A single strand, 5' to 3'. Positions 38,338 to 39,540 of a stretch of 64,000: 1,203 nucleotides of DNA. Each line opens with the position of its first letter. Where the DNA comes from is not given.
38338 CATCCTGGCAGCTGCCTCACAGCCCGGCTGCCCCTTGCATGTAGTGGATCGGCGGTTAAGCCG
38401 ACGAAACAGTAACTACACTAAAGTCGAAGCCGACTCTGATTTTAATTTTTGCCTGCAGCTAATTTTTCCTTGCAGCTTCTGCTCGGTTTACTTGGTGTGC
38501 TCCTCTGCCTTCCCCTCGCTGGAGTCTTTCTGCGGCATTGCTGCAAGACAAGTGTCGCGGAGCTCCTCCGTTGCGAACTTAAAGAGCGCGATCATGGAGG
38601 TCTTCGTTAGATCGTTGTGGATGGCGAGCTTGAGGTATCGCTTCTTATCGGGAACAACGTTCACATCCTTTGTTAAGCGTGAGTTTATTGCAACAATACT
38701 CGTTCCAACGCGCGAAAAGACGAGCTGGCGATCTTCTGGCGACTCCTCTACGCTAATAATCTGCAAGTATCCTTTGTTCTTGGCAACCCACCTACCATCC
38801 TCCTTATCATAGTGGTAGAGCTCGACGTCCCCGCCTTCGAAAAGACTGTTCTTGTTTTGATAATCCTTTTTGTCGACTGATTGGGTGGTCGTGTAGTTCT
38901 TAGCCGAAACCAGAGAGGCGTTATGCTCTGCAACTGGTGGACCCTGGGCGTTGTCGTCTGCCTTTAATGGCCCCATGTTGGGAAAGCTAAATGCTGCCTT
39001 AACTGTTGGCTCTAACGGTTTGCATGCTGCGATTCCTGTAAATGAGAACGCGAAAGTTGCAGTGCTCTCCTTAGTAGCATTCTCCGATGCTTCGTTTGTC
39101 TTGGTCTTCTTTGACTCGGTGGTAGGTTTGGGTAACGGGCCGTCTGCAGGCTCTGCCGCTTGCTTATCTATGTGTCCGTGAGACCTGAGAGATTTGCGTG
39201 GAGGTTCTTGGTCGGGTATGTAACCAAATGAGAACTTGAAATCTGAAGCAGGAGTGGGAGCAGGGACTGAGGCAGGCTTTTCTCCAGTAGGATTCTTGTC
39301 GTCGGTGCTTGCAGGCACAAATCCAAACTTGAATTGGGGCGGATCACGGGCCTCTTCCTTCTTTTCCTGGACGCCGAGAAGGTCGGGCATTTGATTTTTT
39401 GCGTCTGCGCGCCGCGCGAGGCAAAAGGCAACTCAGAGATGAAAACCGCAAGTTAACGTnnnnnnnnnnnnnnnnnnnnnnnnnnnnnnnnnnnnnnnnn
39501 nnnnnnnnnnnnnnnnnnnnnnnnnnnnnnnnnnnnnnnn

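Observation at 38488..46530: Two nuclear-pore/transport genes flank histone H3: an FG-repeat RanBD protein and a Nup155/Nup170 homologue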

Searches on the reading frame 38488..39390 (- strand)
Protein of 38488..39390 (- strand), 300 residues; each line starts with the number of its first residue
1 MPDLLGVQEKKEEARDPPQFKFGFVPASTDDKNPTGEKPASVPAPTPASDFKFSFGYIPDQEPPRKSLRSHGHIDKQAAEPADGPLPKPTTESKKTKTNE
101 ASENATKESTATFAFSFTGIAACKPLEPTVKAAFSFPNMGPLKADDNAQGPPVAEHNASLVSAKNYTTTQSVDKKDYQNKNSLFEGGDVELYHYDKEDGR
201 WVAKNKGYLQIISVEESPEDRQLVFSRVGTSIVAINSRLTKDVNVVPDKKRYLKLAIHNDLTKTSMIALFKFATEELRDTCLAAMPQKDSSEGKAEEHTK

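Call 3: search_protein_families(library=pfam, proteins=[window:38488-39390:-], max_evalue=1)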
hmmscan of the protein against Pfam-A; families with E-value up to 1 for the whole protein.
window:38488-39390:- (300 aa): 2 families
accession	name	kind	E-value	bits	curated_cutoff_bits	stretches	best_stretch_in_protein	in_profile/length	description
PF00638.24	Ran_BP1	-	0.12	13.1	23.2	1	188-248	16-75/122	RanBP1 domain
PF06058.19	DCP1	-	0.2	12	22.5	1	177-245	14-81/117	Dcp1-like decapping family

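Call 4: search_solved_structures(query=window:38488-39390:-, max_evalue=1, show_alignments=3)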
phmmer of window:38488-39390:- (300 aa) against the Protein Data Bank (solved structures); distinct sequences matched with E-value up to 1: 1.
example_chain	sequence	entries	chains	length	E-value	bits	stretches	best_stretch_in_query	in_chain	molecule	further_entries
7mny_B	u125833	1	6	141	0.31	13.9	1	182-245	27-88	E3 SUMO-protein ligase RanBP2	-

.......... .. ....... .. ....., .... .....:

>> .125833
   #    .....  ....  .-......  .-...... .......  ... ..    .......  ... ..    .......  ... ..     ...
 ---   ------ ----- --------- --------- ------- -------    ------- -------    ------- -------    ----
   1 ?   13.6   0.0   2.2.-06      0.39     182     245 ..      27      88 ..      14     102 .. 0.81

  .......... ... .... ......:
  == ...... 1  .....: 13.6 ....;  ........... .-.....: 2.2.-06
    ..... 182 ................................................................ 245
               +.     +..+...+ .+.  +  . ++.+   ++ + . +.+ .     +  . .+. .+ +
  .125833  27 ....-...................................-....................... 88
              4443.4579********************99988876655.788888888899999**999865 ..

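Call 6: find_homologous_proteins(query=window:38488-39390:-, max_evalue=0.001)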
Query window:38488-39390:- (300 aa): 5 proteins with E <= 0.001 among 491 candidates.
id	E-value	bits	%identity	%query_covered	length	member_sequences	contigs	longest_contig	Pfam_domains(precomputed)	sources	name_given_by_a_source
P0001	7.2e-196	667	100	100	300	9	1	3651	-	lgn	-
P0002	1.4e-162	558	84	100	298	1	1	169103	-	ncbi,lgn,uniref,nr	ncbi:Hypothetical protein GLP15_4706 [Giardia lamblia P15]|uniref:Uncharacterized protein n=1 Tax=Gi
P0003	4.5e-137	475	71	100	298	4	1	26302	-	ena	-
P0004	6.8e-123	428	66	98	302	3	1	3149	-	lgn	-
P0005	7.0e-114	398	62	98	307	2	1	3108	-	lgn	-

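Call 12: search_solved_structures(query=A1, max_evalue=10, show_alignments=4)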
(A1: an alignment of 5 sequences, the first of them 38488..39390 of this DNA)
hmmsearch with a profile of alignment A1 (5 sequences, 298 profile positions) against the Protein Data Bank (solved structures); distinct sequences matched with E-value up to 10: 0.

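Call 21: predict_structure(alignment_id=A1)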
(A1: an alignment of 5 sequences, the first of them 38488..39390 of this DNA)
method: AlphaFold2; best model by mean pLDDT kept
length: 300 residues; sequences in the alignment: 5
mean_pLDDT: 33.2   pTM: 0.19
mean pLDDT of the five models: 33.2, 32.3, 29.7, 27.9, 26.1
residues with pLDDT >= 90: 0; 70-90: 0; 50-70: 1; < 50: 299
segments of 3 or more residues with pLDDT < 50: 3-300
pLDDT, mean of each block of 10 residues (from residue 1): 37 34 30 34 35 30 38 33 34 30 28 23 29 28 33 29 25 31 38 43 45 36 38 33 33 34 30 34 36 39
secondary structure, 60 per line:
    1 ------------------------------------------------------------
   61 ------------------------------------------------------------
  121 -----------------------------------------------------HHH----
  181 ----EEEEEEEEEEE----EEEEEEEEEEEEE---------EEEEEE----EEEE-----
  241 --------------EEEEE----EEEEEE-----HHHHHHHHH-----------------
elements in order: E185-195 E200-212 E222-227 E232-235 E255-259 E264-269 H275-283

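Call 22: search_protein_representatives(alignment_id=A1)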
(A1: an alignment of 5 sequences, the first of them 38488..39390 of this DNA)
Query: 5 sequences, 298 profile positions. Proteins with E-value up to 0.001 (for the whole library): 3; up to 1e-10: 3; up to 1e-30: 2. The best 3 are listed.
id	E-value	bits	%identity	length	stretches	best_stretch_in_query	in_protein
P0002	1.5e-176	602.3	-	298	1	1-298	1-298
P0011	3.5e-35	138.1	-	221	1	89-287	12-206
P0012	4.2e-18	82.0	-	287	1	79-285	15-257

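Call 25: search_protein_families(library=pfam, alignment_id=A3, max_evalue=10)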
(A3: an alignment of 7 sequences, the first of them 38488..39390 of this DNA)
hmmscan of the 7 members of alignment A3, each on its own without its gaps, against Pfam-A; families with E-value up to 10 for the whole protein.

A. member 1, window:38488-39390:- (300 aa): 2 families
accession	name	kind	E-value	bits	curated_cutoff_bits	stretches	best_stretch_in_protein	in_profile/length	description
PF00638.24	Ran_BP1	-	0.12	13.1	23.2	1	188-248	16-75/122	RanBP1 domain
PF06058.19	DCP1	-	0.2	12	22.5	1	177-245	14-81/117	Dcp1-like decapping family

B. families by the number of members that match (of 7 scanned): 4 families
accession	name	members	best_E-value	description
PF00638.24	Ran_BP1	3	8.5e-06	RanBP1 domain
PF06058.19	DCP1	2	0.2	Dcp1-like decapping family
PF24086.1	DUF7371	1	0.12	Domain of unknown function (DUF7371)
PF24544.1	Ig_TPPC8_3rd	1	0.21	TPPC8 third Ig-like domain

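Call 26: search_solved_structures(query=A3, max_evalue=10, show_alignments=5)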
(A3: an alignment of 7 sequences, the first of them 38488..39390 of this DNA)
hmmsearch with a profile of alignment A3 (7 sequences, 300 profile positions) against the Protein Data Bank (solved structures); distinct sequences matched with E-value up to 10: 4.
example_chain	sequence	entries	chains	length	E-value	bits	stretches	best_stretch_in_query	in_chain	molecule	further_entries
2y8f_A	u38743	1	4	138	9.2e-05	25.3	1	187-266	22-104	RAN-BINDING PROTEIN 3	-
2y8g_A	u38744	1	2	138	0.00012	24.9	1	187-266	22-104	RAN-BINDING PROTEIN 3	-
2crf_A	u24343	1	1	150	0.00017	24.4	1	187-260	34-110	RAN binding protein 3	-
7mny_B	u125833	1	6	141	0.039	16.7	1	187-247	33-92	E3 SUMO-protein ligase RanBP2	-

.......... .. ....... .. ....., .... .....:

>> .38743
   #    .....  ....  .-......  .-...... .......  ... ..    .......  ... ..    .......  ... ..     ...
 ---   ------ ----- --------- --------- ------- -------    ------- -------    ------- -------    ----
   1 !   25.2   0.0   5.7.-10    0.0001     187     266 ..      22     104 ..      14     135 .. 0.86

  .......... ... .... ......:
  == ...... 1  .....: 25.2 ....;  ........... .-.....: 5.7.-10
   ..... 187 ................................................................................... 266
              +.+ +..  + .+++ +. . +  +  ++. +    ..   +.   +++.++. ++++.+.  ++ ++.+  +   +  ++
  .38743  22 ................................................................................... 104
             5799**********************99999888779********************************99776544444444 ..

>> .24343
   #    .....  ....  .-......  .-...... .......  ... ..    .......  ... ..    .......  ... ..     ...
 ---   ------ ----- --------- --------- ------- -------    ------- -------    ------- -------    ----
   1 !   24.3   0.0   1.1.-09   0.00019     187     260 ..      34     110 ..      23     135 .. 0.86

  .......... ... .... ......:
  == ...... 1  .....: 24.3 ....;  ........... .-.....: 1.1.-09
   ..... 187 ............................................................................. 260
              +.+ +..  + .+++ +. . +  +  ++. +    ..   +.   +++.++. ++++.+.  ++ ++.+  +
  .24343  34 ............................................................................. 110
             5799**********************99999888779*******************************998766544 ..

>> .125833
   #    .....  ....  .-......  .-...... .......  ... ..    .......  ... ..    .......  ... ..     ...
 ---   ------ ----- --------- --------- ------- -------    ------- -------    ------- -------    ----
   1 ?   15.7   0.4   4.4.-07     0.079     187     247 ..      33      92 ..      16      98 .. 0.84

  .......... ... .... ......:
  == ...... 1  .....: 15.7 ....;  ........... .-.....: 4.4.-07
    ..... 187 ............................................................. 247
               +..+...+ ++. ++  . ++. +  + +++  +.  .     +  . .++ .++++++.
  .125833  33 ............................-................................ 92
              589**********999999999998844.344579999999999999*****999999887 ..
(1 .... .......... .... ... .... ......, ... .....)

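Call 27: search_protein_families(library=pfam, proteins=[P0011, P0012, P0005, P0004, P0003, P0002], max_evalue=10)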
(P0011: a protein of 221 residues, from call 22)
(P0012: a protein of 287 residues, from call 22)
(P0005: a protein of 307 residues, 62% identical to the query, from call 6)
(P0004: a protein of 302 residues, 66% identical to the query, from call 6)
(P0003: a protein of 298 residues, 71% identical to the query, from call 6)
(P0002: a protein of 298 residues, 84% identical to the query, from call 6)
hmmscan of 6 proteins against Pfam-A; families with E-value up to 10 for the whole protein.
P0011 (221 aa): 1 family
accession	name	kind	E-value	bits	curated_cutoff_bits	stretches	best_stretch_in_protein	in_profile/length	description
PF00638.24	Ran_BP1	-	0.04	14.6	23.2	1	97-162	9-72/122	RanBP1 domain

P0012 (287 aa): 3 families
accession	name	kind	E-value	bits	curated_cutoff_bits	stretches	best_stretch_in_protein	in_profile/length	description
PF00638.24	Ran_BP1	-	8.5e-06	26.5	23.2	1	148-255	15-117/122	RanBP1 domain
PF24544.1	Ig_TPPC8_3rd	-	0.21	12.3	27.8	1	41-68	11-38/138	TPPC8 third Ig-like domain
PF06058.19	DCP1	-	0.21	12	22.5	1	141-198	17-72/117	Dcp1-like decapping family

P0005 (307 aa): 0 families

P0004 (302 aa): 1 family
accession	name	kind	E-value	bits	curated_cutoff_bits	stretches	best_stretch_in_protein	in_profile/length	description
PF24086.1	DUF7371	-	0.12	12.6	27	1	25-142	12-122/199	Domain of unknown function (DUF7371)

P0003 (298 aa): 0 families

P0002 (298 aa): 0 families

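Call 35: find_homologous_proteins(query=A3, max_evalue=10)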
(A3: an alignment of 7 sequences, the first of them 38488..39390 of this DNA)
Query A3 (7 sequences) (300 aa, profile of the alignment): 7 proteins with E <= 10 among 3786 candidates.
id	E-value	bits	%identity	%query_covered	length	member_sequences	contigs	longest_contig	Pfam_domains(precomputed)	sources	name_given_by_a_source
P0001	2.8e-156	538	100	100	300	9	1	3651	-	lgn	-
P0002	9.4e-156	536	84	100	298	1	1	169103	-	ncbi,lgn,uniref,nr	ncbi:Hypothetical protein GLP15_4706 [Giardia lamblia P15]|uniref:Uncharacterized protein n=1 Tax=Gi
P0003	1.8e-155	535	71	100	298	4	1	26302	-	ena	-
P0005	1.6e-152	525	62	98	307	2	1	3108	-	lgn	-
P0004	7.8e-150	516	66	98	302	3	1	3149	-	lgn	-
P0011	5.0e-86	307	41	42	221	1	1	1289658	-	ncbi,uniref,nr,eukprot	ncbi:hypothetical protein GMRT_11038 [Giardia muris]|uniref:RanBD1 domain-containing protein n=1 Tax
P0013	3.4e-72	262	42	42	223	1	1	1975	-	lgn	-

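Call 36: list_cluster_members(proteins=[P0012, P0001, P0013])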
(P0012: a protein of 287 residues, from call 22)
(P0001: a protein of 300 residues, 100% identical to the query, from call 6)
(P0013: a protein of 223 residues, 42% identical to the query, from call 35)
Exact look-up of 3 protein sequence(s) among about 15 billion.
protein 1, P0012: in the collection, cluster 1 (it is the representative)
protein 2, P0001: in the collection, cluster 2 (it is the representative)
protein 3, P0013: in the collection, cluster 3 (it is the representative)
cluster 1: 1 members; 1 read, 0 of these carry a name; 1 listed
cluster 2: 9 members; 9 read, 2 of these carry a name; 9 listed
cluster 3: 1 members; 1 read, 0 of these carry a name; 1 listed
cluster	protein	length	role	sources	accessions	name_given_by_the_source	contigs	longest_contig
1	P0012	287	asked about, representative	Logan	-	-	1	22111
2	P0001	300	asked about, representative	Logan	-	-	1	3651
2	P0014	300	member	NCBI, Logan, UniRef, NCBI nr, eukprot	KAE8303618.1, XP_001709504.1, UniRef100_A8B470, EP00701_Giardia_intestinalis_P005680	hypothetical protein GL50803_0014213 [Giardia duodenalis] | Uncharacterized protein n=1 Tax=Giardia intestinalis (strain ATCC 50803 / WB clone C6) ... | hypothetical protein GL50803_0014213 [Giardia intestinalis]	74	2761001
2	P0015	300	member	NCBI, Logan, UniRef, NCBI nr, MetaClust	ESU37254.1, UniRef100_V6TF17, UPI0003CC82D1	Hypothetical protein DHA2_154456 [Giardia duodenalis] | RanBD1 domain-containing protein n=1 Tax=Giardia intestinalis TaxID=5741 ... | Hypothetical protein DHA2_154456 [Giardia intestinalis]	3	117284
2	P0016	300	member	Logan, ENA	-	-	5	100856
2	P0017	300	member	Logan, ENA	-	-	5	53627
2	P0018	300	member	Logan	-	-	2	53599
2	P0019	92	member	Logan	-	-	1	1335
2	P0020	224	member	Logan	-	-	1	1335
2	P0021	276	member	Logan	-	-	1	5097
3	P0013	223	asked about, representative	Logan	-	-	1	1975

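Call 38: find_encoding_contigs(protein=P0012, flank=10000, max_places=2)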
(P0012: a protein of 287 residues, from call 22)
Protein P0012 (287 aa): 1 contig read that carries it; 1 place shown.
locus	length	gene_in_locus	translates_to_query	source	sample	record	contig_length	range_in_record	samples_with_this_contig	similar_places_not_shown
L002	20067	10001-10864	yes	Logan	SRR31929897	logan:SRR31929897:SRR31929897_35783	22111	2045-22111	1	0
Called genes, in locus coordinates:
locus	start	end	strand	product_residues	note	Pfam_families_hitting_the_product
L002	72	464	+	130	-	-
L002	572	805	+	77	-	PF01781:Ribosomal_L38e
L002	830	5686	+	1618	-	-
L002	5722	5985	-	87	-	PF01249:Ribosomal_S21e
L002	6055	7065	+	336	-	-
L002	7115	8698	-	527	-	-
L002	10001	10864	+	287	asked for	PF00638:Ran_BP1 (weak)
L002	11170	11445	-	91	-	PF00584:SecE (weak)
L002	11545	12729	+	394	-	PF01412:ArfGap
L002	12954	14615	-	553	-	PF00150:Cellulase (faint)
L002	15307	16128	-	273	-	PF00025:Arf, PF00071:Ras, PF01926:MMR_HSR1 (weak), PF08477:Roc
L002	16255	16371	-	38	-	-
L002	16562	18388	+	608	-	-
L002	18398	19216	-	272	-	-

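Call 44: search_solved_structures(query=P0012, max_evalue=10, show_alignments=5)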
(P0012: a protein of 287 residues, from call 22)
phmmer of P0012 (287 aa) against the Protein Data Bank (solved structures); distinct sequences matched with E-value up to 10: 10.
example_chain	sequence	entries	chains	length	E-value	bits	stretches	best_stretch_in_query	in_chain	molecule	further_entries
2y8f_A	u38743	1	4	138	0.0023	20.9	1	152-224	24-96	RAN-BINDING PROTEIN 3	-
2crf_A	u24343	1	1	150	0.0031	20.5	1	152-223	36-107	RAN binding protein 3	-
2y8g_A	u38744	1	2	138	0.0032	20.4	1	152-224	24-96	RAN-BINDING PROTEIN 3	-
5cll_B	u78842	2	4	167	0.4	13.6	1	118-210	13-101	E3 SUMO-protein ligase RanBP2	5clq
1nu5_A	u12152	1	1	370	0.56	13.1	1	146-232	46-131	Chloromuconate cycloisomerase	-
7mny_B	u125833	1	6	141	0.78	12.6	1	129-245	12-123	E3 SUMO-protein ligase RanBP2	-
4pwt_A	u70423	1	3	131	1.2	12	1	134-180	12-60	Peptidoglycan-associated lipoprotein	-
7mnw_B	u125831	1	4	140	1.3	11.9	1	129-210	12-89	E3 SUMO-protein ligase RanBP2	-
1rrp_B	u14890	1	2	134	1.3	11.9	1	130-210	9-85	NUCLEAR PORE COMPLEX PROTEIN NUP358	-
4r40_B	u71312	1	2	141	1.3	11.9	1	134-180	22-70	Peptidoglycan-associated lipoprotein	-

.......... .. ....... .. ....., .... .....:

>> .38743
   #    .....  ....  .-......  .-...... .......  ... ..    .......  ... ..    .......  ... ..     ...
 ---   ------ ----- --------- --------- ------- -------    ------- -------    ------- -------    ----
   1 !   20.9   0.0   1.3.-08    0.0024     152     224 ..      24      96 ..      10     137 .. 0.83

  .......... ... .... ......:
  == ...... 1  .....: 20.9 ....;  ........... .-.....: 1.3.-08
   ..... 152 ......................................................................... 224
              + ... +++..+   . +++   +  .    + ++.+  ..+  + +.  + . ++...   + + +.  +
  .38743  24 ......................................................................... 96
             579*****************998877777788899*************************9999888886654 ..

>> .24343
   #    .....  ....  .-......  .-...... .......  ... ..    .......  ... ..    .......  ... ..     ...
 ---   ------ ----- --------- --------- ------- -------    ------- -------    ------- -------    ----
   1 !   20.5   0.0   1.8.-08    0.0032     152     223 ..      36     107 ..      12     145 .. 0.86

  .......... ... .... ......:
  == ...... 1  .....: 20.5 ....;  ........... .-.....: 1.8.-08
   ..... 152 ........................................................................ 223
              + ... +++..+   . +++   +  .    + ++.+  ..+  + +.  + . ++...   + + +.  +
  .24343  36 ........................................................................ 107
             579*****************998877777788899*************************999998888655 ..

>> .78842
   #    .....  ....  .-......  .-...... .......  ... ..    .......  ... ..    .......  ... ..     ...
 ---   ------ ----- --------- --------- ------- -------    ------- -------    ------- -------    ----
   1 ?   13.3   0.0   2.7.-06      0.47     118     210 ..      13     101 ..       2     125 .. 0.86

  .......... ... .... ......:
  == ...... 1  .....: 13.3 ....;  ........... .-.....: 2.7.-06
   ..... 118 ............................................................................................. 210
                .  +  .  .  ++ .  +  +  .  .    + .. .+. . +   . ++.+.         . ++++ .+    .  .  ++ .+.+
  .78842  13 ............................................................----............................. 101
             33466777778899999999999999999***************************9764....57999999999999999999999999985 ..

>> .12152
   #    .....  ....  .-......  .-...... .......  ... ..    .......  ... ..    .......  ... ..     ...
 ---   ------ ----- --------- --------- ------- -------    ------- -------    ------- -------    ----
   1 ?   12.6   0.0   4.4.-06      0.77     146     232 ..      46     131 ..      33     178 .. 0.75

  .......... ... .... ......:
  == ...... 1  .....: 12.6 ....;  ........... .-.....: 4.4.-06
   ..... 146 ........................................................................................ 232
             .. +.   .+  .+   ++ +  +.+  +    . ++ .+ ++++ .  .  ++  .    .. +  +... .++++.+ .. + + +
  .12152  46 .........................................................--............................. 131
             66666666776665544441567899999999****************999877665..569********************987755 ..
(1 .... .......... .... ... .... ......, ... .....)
